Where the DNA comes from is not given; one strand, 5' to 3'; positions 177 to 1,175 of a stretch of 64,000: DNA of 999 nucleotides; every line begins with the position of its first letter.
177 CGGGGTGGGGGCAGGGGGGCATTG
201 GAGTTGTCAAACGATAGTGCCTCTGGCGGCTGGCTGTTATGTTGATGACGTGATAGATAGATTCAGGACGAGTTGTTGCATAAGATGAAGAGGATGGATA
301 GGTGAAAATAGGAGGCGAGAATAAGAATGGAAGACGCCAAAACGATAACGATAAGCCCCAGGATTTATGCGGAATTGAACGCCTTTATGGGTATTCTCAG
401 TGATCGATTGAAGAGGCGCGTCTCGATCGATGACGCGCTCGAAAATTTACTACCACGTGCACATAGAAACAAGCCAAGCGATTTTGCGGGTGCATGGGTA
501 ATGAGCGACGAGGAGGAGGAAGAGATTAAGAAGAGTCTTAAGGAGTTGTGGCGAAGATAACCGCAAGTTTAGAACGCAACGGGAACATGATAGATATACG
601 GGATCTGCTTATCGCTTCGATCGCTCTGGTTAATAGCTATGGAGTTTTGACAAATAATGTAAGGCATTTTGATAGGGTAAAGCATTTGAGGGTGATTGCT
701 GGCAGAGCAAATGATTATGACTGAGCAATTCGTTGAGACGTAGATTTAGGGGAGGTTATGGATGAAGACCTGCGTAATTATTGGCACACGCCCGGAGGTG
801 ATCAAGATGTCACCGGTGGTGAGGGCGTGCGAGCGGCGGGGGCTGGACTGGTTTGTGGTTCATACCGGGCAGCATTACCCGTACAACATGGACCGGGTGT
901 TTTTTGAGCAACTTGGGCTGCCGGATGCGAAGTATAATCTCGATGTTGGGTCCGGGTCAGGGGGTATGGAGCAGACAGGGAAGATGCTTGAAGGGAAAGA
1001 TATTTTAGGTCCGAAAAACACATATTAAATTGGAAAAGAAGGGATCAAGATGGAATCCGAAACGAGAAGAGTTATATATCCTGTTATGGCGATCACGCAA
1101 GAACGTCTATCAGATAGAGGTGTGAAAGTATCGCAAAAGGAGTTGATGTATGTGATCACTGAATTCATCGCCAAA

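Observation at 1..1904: Array of three wecB 5' stubs, each followed by a different cargo (two of them VapBC-type TA cassettes)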

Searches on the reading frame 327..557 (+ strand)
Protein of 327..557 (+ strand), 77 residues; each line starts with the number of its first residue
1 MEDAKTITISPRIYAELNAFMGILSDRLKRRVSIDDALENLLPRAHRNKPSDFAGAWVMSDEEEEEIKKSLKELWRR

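Call 6: search_protein_families(library=pfam, max_evalue=1, proteins=[window:327-557:+])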
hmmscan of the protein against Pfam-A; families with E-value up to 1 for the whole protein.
seq(77 aa): 1 family
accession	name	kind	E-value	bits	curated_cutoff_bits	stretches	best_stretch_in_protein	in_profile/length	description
PF02697.20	VAPB_antitox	-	4.4e-06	27.8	27.9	1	5-74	1-64/69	Putative antitoxin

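Call 62: search_protein_families(library=ncbifam, max_evalue=0.01, proteins=[window:327-557:+])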
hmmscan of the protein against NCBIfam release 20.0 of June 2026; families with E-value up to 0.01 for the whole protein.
window:327-557:+ (77 aa): 2 families
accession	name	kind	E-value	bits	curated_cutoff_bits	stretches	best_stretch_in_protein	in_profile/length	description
NF010249.0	PRK13696.1-1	equivalog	0.00039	20.5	90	1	4-77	3-67/72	hypothetical protein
NF010250.0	PRK13696.1-2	equivalog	0.0049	16.9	118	0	4-74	2-65/75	hypothetical protein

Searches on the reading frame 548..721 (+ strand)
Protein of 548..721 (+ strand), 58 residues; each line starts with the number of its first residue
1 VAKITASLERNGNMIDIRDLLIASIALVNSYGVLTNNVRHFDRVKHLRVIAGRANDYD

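Call 6: search_protein_families(library=pfam, max_evalue=1, proteins=[window:548-721:+])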
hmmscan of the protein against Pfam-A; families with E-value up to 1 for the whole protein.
seq(58 aa): 0 families

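Call 46: search_solved_structures(query=window:548-721:+, max_evalue=10)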
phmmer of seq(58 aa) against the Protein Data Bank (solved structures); distinct sequences matched with E-value up to 10: 11.
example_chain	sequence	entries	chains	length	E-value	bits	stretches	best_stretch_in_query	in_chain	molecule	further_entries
3zvk_A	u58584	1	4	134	0.00015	24.9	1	4-47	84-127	TOXIN OF TOXIN-ANTITOXIN SYSTEM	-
6ifc_A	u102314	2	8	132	0.016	18.6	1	3-49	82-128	tRNA(fMet)-specific endonuclease VapC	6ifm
3tnd_A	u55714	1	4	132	0.029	17.8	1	3-48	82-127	tRNA(fMet)-specific endonuclease VapC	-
5ecw_A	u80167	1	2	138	0.031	17.7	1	3-48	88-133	tRNA(fMet)-specific endonuclease VapC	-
5ed0_A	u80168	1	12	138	0.032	17.6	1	3-48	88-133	tRNA(fMet)-specific endonuclease VapC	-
6sd6_C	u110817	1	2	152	0.039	17.4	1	3-48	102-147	tRNA(fMet)-specific endonuclease VapC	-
9h6a_A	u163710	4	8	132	0.14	15.6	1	3-49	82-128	tRNA(fMet)-specific endonuclease VapC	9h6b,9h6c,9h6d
1y82_A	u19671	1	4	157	0.17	15.4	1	2-45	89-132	hypothetical protein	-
5ecd_A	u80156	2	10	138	0.17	15.4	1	3-48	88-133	tRNA(fMet)-specific endonuclease VapC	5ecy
6nkl_A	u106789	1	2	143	0.41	14.2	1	6-47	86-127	Ribonuclease VapC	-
5v7q_T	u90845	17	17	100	1.1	12.8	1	14-41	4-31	50S ribosomal protein L23 | Large ribosomal subunit protein uL23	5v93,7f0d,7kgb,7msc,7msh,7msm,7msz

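Call 62: search_protein_families(library=ncbifam, max_evalue=0.01, proteins=[window:548-721:+])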
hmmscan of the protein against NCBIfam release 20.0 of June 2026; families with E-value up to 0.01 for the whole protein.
window:548-721:+ (58 aa): 2 families
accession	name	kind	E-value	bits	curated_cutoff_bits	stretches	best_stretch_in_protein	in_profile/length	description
NF047863.1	VapCLeptosp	equivalog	3.7e-12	46.7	140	1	2-49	79-126/130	type II toxin-antitoxin system tRNA(fMet)-specific endonuclease VapC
NF010285.0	PRK13725.1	subfamily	8.8e-05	22.5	143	1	3-49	82-128/132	tRNA(fMet)-specific endonuclease VapC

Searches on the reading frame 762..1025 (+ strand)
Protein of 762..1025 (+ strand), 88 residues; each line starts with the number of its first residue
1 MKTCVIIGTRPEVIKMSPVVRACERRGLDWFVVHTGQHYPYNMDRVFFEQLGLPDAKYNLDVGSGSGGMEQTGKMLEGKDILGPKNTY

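Call 6: search_protein_families(library=pfam, max_evalue=1, proteins=[window:762-1025:+])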
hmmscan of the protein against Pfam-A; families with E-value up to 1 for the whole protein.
seq(88 aa): 1 family
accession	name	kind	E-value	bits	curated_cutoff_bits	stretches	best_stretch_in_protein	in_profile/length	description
PF02350.25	Epimerase_2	-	4.7e-10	39.3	30.6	1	22-78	2-58/347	UDP-N-acetylglucosamine 2-epimerase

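Call 21: find_homologous_proteins(query=window:762-1025:+, max_evalue=1e-8)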
Query seq(88 aa) (88 aa): 242 proteins with E <= 1e-8 among 273 candidates; the best 120 are listed.
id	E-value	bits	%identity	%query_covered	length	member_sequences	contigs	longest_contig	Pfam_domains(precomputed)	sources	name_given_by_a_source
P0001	9.6e-55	200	100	100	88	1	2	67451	PF02350.26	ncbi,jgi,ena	-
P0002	3.8e-38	147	85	88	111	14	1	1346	PF02350.26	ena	-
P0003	2.9e-37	144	83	85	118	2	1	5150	PF02350.26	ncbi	-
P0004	1.3e-36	142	79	90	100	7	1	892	PF02350.26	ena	-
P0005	1.7e-36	142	84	84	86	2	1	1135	PF02350.26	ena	-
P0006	2.0e-36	142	83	88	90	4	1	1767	PF02350.26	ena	-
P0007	2.3e-36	141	69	100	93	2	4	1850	PF02350.26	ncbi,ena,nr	ncbi:MAG: UDP-N-acetylglucosamine 2-epimerase [Methanophagales archaeon]|nr:UDP-N-acetylglucosamine 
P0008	2.6e-36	141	75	99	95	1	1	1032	PF02350.26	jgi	-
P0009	3.1e-36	141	82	88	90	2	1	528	PF02350.26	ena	-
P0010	3.4e-36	141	82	88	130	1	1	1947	PF02350.26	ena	-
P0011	5.5e-36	140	77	92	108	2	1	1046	PF02350.26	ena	-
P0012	6.0e-36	140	75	99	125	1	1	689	PF02350.26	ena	-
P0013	6.4e-36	140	81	88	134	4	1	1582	PF02350.26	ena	-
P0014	3.7e-35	137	79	89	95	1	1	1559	PF02350.26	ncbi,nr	ncbi:MAG: UDP-N-acetylglucosamine 2-epimerase, partial [Euryarchaeota archaeon]|nr:UDP-N-acetylgluco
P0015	4.8e-35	137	82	85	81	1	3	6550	PF02350.26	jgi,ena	-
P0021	1.0e-33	133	74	89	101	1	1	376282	PF02350.26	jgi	-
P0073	2.0e-30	122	71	89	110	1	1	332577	PF02350.26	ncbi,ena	-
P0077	3.7e-30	121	74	89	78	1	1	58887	PF02350.26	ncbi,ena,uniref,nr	ncbi:MAG: UDP-N-acetylglucosamine 2-epimerase [Candidatus Argoarchaeum ethanivorans]|uniref:UDP-N-ac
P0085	6.4e-30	121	69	89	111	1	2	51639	PF02350.26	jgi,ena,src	-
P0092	1.0e-29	120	68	89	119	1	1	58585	PF02350.26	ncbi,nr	ncbi:UDP-N-acetylglucosamine 2-epimerase [uncultured archaeon]|nr:UDP-N-acetylglucosamine 2-epimeras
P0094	1.3e-29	120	72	88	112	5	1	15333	PF02350.26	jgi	-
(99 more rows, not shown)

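Call 22: find_encoding_contigs(protein=P0021, flank=8000, max_places=2)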
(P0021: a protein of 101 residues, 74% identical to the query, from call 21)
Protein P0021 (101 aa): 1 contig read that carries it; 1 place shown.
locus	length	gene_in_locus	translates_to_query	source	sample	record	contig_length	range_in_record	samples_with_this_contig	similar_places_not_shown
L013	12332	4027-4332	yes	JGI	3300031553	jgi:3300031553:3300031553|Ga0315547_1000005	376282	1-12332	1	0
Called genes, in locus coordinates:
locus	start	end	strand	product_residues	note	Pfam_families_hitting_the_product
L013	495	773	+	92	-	-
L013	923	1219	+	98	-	-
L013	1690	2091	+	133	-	-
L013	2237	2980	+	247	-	PF00483:NTP_transferase, PF01128:IspD (weak), PF12804:NTP_transf_3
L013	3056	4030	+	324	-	PF00535:Glycos_transf_2, PF13641:Glyco_tranf_2_3 (weak)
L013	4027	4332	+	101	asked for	PF02350:Epimerase_2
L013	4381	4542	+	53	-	-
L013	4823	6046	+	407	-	PF13439:Glyco_transf_4, PF13579:Glyco_trans_4_4, PF00534:Glycos_transf_1, PF13692:Glyco_trans_1_4, PF13524:Glyco_trans_1_2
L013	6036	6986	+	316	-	PF01073:3Beta_HSD, PF01370:Epimerase, PF02719:Polysacc_synt_2, PF04321:RmlD_sub_bind, PF07993:NAD_binding_4 (faint), PF16363:GDP_Man_Dehyd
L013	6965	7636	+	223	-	PF02223:Thymidylate_kin (faint)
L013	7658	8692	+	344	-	-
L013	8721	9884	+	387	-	PF13439:Glyco_transf_4, PF13579:Glyco_trans_4_4, PF00534:Glycos_transf_1, PF13692:Glyco_trans_1_4, PF13524:Glyco_trans_1_2 (weak)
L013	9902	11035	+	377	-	PF08323:Glyco_transf_5 (faint), PF13439:Glyco_transf_4, PF13579:Glyco_trans_4_4, PF20706:GT4-conflict, PF00534:Glycos_transf_1, PF13692:Glyco_trans_1_4, PF13524:Glyco_trans_1_2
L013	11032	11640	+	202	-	-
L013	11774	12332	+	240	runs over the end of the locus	PF02475:TRM5-TYW2_MTfase, PF05050:Methyltransf_21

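Call 23: find_encoding_contigs(protein=P0073, flank=8000, max_places=2)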
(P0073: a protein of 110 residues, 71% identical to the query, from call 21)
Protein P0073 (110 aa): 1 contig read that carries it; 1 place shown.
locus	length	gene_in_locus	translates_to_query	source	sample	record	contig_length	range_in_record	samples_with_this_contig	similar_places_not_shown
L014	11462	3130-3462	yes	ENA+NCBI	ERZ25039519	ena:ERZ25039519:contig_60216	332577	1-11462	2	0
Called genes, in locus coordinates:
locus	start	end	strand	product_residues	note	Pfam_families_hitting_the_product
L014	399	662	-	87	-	PF11994:DUF3489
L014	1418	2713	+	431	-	-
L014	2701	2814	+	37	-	-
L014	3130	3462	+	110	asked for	PF02350:Epimerase_2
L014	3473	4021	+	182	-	PF02350:Epimerase_2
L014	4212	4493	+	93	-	PF01408:GFO_IDH_MocA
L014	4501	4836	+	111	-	PF22725:GFO_IDH_MocA_C3 (weak)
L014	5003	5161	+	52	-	PF02894:GFO_IDH_MocA_C (weak)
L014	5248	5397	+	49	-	-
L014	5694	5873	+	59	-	-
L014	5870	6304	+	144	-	PF01041:DegT_DnrJ_EryC1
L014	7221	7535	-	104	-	-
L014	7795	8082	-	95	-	-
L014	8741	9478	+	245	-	PF09721:Exosortase_EpsH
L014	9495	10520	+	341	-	-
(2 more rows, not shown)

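Call 24: find_encoding_contigs(protein=P0077, flank=8000, max_places=2)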
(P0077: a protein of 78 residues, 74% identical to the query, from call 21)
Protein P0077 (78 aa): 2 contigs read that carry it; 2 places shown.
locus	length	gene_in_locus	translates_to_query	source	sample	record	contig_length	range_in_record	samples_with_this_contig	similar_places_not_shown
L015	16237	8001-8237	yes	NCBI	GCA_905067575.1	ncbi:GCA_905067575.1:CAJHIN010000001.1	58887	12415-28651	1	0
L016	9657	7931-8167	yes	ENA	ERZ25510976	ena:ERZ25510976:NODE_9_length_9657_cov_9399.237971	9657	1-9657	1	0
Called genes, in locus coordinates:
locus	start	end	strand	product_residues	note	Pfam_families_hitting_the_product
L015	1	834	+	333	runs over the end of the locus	PF01073:3Beta_HSD, PF01370:Epimerase, PF02719:Polysacc_synt_2, PF04321:RmlD_sub_bind, PF07993:NAD_binding_4 (faint), PF16363:GDP_Man_Dehyd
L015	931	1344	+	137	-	PF03721:UDPG_MGDP_dh_N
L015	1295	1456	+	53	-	-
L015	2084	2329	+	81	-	-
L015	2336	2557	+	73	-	PF04255:DUF433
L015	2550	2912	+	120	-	PF01927:Mut7-C (weak), PF18480:DUF5615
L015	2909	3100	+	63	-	-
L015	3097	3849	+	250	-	PF00535:Glycos_transf_2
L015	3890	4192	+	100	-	PF03683:UPF0175, PF24001:DUF7317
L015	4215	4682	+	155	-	PF11848:DUF3368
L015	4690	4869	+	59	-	-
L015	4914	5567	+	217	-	PF00535:Glycos_transf_2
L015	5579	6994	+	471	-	PF04326:SLFN_AlbA_2, PF13749:HATPase_c_4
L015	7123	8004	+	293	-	PF00535:Glycos_transf_2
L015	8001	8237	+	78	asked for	PF02350:Epimerase_2 (weak)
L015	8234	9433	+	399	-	PF13506:Glyco_transf_21, PF00535:Glycos_transf_2, PF10111:Glyco_tranf_2_2, PF13641:Glyco_tranf_2_3, PF13632:Glyco_trans_2_3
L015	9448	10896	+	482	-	PF02310:B12-binding, PF04055:Radical_SAM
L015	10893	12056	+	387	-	PF13439:Glyco_transf_4, PF13579:Glyco_trans_4_4, PF20706:GT4-conflict (weak), PF00534:Glycos_transf_1, PF13692:Glyco_trans_1_4, PF13524:Glyco_trans_1_2 (weak)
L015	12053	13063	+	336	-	PF00534:Glycos_transf_1, PF13692:Glyco_trans_1_4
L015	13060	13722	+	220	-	PF02223:Thymidylate_kin (weak)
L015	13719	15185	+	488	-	PF01663:Phosphodiest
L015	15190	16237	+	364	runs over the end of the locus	PF13439:Glyco_transf_4, PF13477:Glyco_trans_4_2, PF00534:Glycos_transf_1, PF13692:Glyco_trans_1_4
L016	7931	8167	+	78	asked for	PF02350:Epimerase_2 (weak)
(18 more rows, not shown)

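Call 27: find_encoding_contigs(protein=P0094, flank=10000, max_places=1)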
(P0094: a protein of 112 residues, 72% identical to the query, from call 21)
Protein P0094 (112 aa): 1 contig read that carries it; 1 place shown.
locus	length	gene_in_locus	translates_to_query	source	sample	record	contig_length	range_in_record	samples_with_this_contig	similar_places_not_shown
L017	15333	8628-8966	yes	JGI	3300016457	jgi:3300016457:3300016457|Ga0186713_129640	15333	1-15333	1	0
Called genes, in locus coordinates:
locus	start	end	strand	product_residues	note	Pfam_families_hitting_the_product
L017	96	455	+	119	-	PF18929:DUF5678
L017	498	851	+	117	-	-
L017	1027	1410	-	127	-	-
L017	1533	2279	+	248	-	PF00535:Glycos_transf_2, PF13641:Glyco_tranf_2_3, PF13632:Glyco_trans_2_3 (weak)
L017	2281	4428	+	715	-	PF01301:Glyco_hydro_35, PF02449:Glyco_hydro_42, PF08532:Glyco_hydro_42M (weak), PF22369:GLMA_2nd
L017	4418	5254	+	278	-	-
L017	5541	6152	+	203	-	PF11848:DUF3368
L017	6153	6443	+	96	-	-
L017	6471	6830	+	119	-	PF02350:Epimerase_2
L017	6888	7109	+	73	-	PF04255:DUF433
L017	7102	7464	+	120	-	PF01927:Mut7-C (weak), PF18480:DUF5615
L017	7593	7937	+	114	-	PF02350:Epimerase_2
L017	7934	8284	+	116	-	-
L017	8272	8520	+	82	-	PF10049:DUF2283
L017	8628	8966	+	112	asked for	PF02350:Epimerase_2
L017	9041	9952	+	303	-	PF00535:Glycos_transf_2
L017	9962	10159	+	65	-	-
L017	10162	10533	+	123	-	PF02350:Epimerase_2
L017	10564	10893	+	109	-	-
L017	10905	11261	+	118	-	PF20126:TumE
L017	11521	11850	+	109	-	PF02350:Epimerase_2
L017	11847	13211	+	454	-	PF04326:SLFN_AlbA_2, PF13749:HATPase_c_4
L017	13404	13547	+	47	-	-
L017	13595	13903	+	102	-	PF03683:UPF0175, PF24001:DUF7317 (weak)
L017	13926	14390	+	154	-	PF11848:DUF3368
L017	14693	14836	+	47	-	-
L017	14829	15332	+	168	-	?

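Call 28: find_encoding_contigs(protein=P0092, flank=10000, max_places=1)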
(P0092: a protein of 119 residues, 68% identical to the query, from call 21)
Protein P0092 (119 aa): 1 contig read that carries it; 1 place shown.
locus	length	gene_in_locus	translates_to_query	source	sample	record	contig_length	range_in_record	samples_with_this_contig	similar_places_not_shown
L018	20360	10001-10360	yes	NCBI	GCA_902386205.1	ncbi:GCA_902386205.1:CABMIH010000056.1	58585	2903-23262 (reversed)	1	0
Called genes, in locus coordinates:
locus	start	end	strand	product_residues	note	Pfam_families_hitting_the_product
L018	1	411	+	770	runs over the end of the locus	PF07705:CARDB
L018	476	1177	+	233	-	-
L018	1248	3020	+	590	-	PF13240:Zn_Ribbon_1 (weak)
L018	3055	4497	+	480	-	-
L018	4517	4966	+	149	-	PF13302:Acetyltransf_3 (weak), PF00583:Acetyltransf_1, PF13673:Acetyltransf_10, PF13420:Acetyltransf_4, PF13508:Acetyltransf_7, PF08445:FR47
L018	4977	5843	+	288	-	PF07760:DUF1616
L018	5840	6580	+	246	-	PF02517:Rce1-like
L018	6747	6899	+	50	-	-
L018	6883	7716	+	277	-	-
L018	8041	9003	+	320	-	PF00535:Glycos_transf_2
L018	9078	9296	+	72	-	PF01954:AF2212-like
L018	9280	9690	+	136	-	PF01850:PIN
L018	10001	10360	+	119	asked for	PF02350:Epimerase_2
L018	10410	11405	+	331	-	PF13641:Glyco_tranf_2_3, PF00535:Glycos_transf_2, PF10111:Glyco_tranf_2_2, PF13632:Glyco_trans_2_3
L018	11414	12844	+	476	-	PF02310:B12-binding (weak), PF04055:Radical_SAM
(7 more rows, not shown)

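Call 29: find_encoding_contigs(protein=P0085, flank=10000, max_places=1)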
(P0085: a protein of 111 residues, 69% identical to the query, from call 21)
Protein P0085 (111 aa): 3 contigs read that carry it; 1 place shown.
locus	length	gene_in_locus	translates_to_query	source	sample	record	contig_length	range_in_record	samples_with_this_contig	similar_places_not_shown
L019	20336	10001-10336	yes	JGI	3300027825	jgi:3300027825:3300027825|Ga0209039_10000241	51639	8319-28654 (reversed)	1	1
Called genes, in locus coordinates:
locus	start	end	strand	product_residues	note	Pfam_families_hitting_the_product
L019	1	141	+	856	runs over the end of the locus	PF01011:PQQ (faint), PF13360:PQQ_2, PF13570:Beta-prop_ACSF4, PF13360:PQQ_2, PF13570:Beta-prop_ACSF4, PF05048:NosD (weak)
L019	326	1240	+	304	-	PF00404:Dockerin_1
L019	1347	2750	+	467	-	PF24038:DUF7347, PF12840:HTH_20 (weak), PF24161:CCDC39 (weak)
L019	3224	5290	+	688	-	PF13229:Beta_helix, PF05048:NosD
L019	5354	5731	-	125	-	-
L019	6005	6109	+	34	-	-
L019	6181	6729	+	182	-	-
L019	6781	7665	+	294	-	PF00665:rve (weak), PF13610:DDE_Tnp_IS240, PF13683:rve_3 (weak)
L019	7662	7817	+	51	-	-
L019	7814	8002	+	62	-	-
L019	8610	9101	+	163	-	PF13673:Acetyltransf_10, PF00583:Acetyltransf_1, PF13508:Acetyltransf_7, PF08445:FR47 (weak)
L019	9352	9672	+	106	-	-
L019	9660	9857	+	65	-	-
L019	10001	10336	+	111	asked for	PF02350:Epimerase_2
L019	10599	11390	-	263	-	PF01828:Peptidase_A4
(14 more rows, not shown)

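Call 47: find_encoding_contigs(protein=P0133, flank=8000, max_places=3)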
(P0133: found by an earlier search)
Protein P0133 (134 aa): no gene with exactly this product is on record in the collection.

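Call 62: search_protein_families(library=ncbifam, max_evalue=0.01, proteins=[L017:10564-10890:+, L017:10905-11258:+, L017:11847-13208:+])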
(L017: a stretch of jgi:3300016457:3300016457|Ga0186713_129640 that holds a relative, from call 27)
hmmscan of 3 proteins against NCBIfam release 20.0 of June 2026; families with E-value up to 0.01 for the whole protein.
L017:10564-10890:+ (109 aa): 0 families

L017:10905-11258:+ (118 aa): 1 family
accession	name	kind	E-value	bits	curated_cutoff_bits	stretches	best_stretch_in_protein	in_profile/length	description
NF045777.1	TumE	equivalog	7.7e-10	38.8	90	1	27-101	34-112/122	toxin TumE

L017:11847-13208:+ (454 aa): 2 families
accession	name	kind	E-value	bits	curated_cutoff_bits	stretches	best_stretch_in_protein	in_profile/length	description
NF040755.1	AgaR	equivalog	0.0009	18.4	260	1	393-442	4-53/256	transcriptional repressor AgaR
NF007316.0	PRK09802.1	equivalog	0.0013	18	351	1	391-443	13-65/269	DeoR family transcriptional regulator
